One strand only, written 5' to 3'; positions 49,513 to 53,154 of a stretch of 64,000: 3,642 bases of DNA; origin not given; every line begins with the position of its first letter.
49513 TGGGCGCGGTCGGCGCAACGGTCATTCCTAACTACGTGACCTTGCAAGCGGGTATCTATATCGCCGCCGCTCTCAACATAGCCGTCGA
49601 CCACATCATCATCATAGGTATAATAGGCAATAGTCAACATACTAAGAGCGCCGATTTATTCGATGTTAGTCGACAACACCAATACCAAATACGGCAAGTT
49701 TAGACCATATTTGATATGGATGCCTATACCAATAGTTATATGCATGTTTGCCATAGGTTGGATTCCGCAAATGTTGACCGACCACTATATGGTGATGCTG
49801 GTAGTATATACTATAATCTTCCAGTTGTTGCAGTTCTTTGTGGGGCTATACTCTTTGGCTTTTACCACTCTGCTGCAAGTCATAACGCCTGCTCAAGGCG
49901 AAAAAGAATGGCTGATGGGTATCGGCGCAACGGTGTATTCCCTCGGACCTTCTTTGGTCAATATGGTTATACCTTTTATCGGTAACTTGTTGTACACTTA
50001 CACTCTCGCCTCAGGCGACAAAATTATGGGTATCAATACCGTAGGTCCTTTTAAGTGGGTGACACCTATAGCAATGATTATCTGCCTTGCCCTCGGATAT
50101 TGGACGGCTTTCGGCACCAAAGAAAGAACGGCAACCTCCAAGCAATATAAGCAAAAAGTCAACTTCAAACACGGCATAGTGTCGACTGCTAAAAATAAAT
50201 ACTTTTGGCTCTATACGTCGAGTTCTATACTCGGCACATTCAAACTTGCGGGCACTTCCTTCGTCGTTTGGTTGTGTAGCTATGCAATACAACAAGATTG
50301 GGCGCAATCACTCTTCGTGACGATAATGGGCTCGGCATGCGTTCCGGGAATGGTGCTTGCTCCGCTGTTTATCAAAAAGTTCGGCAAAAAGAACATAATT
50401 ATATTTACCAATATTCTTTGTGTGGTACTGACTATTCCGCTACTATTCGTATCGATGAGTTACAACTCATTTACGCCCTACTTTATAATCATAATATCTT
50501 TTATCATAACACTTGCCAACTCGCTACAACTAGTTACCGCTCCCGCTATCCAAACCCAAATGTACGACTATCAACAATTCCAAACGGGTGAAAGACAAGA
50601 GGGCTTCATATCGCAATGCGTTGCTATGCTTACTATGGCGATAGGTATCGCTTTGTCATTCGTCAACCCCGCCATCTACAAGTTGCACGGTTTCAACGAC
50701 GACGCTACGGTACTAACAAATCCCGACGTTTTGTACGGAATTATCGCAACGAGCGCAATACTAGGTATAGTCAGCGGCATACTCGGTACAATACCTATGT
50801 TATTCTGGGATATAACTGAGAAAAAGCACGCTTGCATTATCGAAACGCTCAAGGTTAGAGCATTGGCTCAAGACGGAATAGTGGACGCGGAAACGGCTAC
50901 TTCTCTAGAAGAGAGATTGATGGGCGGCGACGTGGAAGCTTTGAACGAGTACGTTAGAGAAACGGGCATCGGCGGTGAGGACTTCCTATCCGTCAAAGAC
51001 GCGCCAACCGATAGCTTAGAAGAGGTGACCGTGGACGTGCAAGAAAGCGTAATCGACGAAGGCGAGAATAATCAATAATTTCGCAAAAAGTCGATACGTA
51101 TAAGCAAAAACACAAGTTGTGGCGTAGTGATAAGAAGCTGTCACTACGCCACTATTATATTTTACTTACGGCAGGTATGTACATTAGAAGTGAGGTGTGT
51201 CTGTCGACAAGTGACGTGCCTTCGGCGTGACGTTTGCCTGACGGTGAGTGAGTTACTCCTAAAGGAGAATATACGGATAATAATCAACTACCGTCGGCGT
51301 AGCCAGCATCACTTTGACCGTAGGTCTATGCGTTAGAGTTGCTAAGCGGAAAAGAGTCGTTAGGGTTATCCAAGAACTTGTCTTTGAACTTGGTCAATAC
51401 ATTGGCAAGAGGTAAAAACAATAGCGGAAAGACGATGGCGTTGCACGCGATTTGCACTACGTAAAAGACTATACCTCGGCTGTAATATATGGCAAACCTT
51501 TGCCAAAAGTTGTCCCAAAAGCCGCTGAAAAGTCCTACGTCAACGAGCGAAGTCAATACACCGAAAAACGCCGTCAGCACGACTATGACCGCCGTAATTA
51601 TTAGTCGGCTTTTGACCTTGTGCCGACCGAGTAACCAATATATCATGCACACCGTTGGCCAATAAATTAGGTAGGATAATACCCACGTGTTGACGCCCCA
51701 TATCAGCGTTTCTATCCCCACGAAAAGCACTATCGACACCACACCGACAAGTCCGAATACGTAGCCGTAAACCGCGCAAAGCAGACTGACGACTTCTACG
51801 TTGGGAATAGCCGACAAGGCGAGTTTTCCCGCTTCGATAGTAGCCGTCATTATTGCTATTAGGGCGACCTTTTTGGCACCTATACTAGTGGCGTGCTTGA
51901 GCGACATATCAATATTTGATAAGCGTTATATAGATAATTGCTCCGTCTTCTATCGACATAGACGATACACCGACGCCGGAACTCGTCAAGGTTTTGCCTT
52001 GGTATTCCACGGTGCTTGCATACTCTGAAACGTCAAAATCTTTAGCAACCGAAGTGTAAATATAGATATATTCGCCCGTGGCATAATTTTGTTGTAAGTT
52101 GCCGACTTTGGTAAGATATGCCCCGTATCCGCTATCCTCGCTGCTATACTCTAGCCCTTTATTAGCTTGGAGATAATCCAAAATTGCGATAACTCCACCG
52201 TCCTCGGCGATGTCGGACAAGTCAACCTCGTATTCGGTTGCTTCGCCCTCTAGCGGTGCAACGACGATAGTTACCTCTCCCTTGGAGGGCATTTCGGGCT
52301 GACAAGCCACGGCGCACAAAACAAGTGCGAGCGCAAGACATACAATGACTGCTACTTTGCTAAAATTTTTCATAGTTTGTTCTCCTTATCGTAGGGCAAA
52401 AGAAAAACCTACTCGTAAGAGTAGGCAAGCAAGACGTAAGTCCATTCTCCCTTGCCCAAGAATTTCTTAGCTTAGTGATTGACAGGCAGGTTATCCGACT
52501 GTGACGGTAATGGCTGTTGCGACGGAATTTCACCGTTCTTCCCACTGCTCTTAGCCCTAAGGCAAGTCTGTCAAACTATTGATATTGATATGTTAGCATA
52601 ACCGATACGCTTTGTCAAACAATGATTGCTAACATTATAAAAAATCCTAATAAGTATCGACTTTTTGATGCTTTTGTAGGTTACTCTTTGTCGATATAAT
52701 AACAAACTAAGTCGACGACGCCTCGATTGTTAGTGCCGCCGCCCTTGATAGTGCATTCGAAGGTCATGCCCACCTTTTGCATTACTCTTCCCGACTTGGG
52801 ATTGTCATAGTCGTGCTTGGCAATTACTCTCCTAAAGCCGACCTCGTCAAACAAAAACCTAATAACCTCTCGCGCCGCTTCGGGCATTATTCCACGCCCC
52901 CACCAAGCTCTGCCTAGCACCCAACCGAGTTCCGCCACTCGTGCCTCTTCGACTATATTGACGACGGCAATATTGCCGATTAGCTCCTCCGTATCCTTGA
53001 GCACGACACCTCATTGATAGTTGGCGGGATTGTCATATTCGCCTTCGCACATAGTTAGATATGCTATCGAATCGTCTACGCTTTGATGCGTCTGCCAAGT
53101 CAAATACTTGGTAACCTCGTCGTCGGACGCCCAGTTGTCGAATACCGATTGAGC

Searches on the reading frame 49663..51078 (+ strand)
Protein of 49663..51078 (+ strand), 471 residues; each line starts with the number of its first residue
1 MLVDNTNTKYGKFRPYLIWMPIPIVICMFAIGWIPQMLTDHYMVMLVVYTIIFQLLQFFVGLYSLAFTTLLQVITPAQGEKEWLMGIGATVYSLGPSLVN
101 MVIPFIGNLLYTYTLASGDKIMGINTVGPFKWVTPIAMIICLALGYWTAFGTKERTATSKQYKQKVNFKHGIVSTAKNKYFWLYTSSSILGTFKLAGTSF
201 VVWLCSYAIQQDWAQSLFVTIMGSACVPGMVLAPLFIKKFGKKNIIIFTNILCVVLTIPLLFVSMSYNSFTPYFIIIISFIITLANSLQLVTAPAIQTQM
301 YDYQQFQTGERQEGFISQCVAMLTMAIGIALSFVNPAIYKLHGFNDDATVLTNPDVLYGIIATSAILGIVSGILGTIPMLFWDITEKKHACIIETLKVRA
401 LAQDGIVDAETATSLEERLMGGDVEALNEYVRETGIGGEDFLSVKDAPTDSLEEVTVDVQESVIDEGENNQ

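Call 9: find_encoding_contigs(protein=window:49663-51078:+, flank=10000, max_places=10)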
Protein window:49663-51078:+ (471 aa): no gene with exactly this product is on record in the collection.
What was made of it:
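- Tried and rejected: Not on record for the exact protein tried (call 9).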

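Call 10: search_protein_families(library=pfam, proteins=[window:49663-51078:+])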
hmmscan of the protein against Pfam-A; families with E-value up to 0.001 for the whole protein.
window:49663-51078:+ (471 aa): 2 families
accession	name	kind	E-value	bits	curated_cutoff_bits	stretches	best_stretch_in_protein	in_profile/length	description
PF13347.12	MFS_2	-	2.6e-28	99.2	27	1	2-386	56-427/427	MFS/sugar transport protein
PF07690.21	MFS_1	-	9.9e-07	28.4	33.4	1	27-301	70-320/347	Major Facilitator Superfamily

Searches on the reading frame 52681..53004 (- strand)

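Call 11: search_protein_families(library=pfam, proteins=[window:52681-53004:-])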
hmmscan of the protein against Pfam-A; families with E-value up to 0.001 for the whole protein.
window:52681-53004:- (107 aa): 3 families
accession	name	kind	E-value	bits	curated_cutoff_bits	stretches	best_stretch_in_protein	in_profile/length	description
PF13302.13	Acetyltransf_3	-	1.2e-21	78.3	25.4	1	3-81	61-138/138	Acetyltransferase (GNAT) domain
PF00583.31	Acetyltransf_1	-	2.6e-07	31.4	20.7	1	3-80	39-116/116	Acetyltransferase (GNAT) family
PF13523.12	Acetyltransf_8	-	4.3e-05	23.6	27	1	34-86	91-143/145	Acetyltransferase (GNAT) domain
